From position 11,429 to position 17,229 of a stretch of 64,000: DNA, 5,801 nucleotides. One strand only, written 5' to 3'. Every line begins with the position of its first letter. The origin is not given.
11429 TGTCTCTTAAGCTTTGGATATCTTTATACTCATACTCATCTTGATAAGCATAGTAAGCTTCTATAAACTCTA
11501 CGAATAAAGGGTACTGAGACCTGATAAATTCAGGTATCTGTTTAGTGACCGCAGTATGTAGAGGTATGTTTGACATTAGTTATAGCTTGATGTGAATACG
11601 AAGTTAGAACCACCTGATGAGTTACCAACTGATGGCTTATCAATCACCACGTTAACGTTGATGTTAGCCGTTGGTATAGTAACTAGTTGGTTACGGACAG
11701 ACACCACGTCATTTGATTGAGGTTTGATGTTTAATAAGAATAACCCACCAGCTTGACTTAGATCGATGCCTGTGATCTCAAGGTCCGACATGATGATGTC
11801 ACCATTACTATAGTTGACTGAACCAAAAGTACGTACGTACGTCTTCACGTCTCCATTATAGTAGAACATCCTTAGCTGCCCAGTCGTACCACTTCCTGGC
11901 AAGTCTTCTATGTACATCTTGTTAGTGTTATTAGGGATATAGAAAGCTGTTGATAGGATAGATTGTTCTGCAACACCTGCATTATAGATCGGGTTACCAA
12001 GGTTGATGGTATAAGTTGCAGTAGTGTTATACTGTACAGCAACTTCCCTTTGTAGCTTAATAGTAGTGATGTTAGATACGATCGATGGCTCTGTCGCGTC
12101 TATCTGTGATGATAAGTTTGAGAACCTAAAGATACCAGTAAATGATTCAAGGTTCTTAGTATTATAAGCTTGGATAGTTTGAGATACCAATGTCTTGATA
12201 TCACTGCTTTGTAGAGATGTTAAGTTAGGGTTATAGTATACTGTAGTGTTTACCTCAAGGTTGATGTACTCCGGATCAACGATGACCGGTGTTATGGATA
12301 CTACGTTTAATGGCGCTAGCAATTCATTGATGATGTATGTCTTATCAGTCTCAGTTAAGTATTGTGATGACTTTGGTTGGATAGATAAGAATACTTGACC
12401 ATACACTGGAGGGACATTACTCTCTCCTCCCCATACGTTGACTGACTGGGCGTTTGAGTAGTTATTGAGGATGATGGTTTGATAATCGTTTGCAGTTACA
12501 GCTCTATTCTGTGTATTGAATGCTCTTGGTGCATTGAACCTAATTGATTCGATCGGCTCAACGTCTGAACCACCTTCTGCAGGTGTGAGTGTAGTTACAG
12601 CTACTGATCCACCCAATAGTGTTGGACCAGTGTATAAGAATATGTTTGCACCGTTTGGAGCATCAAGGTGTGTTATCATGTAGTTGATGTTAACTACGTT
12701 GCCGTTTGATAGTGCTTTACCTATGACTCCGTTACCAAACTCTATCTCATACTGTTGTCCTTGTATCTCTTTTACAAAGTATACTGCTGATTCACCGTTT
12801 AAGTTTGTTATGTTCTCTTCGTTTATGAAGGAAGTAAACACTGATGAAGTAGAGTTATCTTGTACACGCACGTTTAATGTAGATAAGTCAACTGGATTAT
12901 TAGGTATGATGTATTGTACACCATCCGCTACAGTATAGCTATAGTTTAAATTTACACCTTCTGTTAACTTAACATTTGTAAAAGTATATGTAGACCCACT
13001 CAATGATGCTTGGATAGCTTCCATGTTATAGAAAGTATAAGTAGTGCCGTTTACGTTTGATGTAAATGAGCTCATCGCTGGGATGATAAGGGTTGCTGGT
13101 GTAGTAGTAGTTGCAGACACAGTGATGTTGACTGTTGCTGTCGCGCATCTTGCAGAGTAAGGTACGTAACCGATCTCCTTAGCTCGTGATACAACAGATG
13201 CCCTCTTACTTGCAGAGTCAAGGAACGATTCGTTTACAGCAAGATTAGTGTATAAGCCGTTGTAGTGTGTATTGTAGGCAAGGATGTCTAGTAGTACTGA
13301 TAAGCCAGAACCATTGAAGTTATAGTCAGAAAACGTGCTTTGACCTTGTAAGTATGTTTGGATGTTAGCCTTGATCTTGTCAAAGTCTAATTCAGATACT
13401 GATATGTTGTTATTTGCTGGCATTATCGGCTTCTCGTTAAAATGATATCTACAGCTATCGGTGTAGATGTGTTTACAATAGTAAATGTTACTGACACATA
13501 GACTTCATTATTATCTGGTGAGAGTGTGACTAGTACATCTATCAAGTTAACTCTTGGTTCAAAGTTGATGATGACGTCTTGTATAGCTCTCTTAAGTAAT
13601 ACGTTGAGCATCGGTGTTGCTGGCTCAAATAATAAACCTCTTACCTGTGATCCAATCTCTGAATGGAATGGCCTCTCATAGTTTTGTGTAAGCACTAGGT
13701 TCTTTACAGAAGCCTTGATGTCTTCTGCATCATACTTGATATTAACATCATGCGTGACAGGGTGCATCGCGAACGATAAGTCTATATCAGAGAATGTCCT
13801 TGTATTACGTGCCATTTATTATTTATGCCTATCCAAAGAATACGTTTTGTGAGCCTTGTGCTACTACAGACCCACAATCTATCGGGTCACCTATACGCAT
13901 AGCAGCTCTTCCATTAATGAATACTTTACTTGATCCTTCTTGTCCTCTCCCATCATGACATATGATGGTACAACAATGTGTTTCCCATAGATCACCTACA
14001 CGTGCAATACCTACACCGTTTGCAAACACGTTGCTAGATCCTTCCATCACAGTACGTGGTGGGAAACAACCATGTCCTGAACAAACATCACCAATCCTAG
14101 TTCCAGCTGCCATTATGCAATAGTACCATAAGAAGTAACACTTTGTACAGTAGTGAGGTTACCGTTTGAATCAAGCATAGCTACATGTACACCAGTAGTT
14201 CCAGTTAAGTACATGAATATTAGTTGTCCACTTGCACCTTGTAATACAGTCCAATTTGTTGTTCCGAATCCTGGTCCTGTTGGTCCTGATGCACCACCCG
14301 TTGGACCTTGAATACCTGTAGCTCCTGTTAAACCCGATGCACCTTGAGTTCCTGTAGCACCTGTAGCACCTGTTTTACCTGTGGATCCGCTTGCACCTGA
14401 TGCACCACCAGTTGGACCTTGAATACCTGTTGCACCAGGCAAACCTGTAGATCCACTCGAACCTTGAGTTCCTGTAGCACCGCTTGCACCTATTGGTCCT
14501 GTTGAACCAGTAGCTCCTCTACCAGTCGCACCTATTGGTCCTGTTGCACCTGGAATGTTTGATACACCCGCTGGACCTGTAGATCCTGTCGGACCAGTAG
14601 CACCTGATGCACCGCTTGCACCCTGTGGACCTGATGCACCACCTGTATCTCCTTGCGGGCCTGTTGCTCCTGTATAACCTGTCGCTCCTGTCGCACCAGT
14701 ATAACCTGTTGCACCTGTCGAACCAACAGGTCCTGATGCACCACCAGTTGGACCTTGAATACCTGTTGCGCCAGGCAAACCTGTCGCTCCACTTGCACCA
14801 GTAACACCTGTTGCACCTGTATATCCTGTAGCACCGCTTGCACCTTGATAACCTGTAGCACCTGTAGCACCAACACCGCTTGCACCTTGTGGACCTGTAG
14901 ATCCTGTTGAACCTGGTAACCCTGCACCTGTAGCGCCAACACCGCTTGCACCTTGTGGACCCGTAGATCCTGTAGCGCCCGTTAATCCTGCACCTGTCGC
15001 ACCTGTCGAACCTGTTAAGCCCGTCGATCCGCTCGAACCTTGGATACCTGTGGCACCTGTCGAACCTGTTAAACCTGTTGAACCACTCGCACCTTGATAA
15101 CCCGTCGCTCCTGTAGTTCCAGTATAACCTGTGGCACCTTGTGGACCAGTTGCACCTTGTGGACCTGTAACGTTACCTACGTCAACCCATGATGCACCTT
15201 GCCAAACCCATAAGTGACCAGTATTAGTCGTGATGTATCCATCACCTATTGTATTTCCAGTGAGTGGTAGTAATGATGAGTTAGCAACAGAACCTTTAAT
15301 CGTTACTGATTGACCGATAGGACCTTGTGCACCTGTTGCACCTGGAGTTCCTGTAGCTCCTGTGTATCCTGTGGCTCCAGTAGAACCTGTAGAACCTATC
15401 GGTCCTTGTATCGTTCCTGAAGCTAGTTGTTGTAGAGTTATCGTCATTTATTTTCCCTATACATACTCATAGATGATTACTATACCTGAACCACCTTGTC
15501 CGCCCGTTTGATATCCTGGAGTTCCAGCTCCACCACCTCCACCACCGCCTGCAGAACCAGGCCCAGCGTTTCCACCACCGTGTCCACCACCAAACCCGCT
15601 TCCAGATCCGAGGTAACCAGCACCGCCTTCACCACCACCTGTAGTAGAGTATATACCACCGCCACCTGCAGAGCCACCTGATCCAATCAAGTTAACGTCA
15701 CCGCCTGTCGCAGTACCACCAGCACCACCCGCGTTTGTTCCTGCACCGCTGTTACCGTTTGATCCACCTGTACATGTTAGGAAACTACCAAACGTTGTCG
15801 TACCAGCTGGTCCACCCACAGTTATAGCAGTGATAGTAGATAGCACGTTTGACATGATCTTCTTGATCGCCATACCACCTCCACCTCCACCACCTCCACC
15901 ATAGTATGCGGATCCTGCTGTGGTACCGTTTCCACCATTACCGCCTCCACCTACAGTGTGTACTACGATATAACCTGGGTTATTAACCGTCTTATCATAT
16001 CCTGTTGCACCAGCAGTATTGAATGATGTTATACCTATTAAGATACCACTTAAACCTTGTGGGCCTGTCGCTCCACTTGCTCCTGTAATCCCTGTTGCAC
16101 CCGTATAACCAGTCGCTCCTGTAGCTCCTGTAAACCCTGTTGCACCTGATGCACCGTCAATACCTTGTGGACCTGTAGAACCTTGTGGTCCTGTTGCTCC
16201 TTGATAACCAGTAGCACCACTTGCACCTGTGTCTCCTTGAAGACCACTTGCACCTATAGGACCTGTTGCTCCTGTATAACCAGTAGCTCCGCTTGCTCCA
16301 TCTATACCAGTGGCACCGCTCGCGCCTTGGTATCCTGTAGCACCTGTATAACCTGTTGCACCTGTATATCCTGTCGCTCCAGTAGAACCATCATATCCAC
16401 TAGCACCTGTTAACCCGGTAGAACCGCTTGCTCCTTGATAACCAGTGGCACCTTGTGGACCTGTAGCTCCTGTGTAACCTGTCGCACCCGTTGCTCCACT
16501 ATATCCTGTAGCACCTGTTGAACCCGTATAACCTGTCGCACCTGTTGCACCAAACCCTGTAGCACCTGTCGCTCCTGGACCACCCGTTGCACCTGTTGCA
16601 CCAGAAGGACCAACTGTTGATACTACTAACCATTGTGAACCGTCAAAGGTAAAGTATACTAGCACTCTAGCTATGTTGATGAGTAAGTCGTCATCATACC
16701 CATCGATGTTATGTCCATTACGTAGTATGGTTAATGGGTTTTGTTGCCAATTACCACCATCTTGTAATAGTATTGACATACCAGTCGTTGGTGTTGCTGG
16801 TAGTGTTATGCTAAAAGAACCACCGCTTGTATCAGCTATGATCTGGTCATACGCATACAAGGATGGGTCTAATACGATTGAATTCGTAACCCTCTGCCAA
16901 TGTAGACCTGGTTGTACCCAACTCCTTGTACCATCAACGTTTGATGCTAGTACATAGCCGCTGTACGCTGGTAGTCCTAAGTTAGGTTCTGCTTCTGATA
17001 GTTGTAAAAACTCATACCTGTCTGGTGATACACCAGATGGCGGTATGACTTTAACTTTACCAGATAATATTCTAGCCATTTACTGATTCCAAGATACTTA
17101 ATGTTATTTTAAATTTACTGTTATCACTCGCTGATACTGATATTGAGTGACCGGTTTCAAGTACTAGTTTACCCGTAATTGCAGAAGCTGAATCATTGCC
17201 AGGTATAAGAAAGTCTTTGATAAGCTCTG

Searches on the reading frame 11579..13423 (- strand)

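Call 95: search_protein_families(library=phrogs, proteins=[window:11579-13423:-], max_evalue=0.00001)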
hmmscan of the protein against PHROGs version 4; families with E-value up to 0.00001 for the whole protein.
window:11579-13423:- (615 aa): 4 families
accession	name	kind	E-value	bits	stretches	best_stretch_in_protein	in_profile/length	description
phrog_219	-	tail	9.9e-169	563.7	1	6-585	3-581/598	baseplate wedge subunit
phrog_1369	-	tail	2.1e-21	77.3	1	17-333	8-316/489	baseplate protein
phrog_24789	-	tail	1.7e-14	53.3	1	14-352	12-359/1214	baseplate protein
phrog_10646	-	tail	4.2e-10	39.2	1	5-106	24-126/1142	baseplate wedge subunit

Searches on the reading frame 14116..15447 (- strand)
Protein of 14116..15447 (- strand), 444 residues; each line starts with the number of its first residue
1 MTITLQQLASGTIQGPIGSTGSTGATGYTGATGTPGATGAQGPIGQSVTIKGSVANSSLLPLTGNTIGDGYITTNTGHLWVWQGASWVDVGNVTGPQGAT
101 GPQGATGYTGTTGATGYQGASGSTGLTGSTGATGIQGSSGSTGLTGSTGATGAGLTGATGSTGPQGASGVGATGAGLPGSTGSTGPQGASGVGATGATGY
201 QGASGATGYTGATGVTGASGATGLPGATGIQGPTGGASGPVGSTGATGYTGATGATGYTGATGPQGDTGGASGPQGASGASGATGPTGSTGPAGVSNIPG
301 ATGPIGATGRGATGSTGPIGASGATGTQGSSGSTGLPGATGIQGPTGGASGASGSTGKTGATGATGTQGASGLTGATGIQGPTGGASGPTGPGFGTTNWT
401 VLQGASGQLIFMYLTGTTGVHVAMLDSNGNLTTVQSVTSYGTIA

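Call 95: search_protein_families(library=phrogs, proteins=[window:14116-15447:-], max_evalue=0.00001)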
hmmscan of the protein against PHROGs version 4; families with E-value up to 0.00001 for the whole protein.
window:14116-15447:- (444 aa): 26 families (the best 25 are shown)
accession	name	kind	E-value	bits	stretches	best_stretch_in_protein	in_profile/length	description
phrog_6320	-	tail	3.1e-55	189.3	3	175-296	88-211/745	tail fiber protein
phrog_819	-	tail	2.5e-47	162.7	3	13-192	555-732/1024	tail protein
phrog_5073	-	tail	2.1e-44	153.4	4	94-192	269-364/519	tail fiber protein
phrog_28263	-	tail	2.2e-43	148.8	2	11-268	603-864/1400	tail fiber protein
phrog_3420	-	unknown function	5.4e-37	127.8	2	12-271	127-376/929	-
phrog_8745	-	tail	7.6e-35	120.6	4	176-318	1383-1525/1803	tail fiber protein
phrog_29268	-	unknown function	3.1e-30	105.9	4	90-207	419-537/653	-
phrog_36982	-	unknown function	3.3e-30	105.7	2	9-294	376-670/944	-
phrog_30509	-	tail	8.5e-27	94.9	1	85-173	32-118/254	collagen like minor tail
phrog_18350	-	tail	1.8e-25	91.1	3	90-191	94-196/253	tail fiber protein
phrog_3904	-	tail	7.2e-25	88.4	1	12-150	583-718/1086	tail fiber protein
phrog_1806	-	tail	5.6e-24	85.9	3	93-213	104-226/276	collagen like minor tail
phrog_366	-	tail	6.3e-23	82.9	1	92-167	309-385/474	tail fiber protein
phrog_34255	-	unknown function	4.7e-19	68.7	1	79-298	233-444/1044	-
phrog_38806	-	unknown function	6.6e-18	66.1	0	74-168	49-144/285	-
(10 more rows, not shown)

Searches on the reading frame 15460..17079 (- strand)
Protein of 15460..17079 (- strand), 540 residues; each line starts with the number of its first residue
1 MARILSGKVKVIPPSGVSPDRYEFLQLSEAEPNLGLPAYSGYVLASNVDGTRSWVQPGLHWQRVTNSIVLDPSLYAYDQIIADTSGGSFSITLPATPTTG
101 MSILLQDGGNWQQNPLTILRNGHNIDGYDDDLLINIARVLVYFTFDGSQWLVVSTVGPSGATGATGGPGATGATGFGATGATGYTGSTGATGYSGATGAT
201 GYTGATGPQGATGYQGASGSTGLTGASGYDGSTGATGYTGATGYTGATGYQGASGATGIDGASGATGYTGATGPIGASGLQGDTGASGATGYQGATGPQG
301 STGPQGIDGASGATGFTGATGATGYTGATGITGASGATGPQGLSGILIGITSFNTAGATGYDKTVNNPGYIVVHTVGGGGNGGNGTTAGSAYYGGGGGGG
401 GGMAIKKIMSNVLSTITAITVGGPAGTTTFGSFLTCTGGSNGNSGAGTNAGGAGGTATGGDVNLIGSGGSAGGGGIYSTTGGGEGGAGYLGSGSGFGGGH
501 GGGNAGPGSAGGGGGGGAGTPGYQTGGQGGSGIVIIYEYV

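Call 95: search_protein_families(library=phrogs, proteins=[window:15460-17079:-], max_evalue=0.00001)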
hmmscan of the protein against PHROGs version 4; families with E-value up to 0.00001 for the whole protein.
window:15460-17079:- (540 aa): 24 families
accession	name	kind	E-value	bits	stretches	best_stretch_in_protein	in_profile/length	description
phrog_5073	-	tail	9.1e-33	115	2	146-259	250-364/519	tail fiber protein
phrog_8745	-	tail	3.8e-32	111.7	2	240-361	1380-1501/1803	tail fiber protein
phrog_29268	-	unknown function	1.3e-25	90.6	2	156-271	420-533/653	-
phrog_30509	-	tail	5.3e-24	85.7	3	177-246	45-114/254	collagen like minor tail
phrog_6320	-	tail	7.8e-24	85.4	2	156-256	103-204/745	tail fiber protein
phrog_18350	-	tail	8.4e-24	85.6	3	244-356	97-210/253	tail fiber protein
phrog_3420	-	unknown function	1e-21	77.3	2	196-416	169-394/929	-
phrog_36982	-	unknown function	3.1e-16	59.4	1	154-288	536-673/944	-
phrog_1806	-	tail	9.9e-15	55.6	1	195-312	109-230/276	collagen like minor tail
phrog_38766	-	head and packaging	2.3e-14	53.8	1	246-352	76-182/478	virion structural protein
phrog_366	-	tail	5.3e-14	53.5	1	273-351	315-387/474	tail fiber protein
phrog_26246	-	tail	1.3e-12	48.6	2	159-261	106-209/329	tail protein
phrog_34255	-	unknown function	1.3e-12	47.4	1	156-320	261-436/1044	-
phrog_863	-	tail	1.6e-12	48.2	1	342-540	388-605/690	tail fiber assembly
phrog_28263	-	tail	1.2e-10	40.4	1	159-530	549-931/1400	tail fiber protein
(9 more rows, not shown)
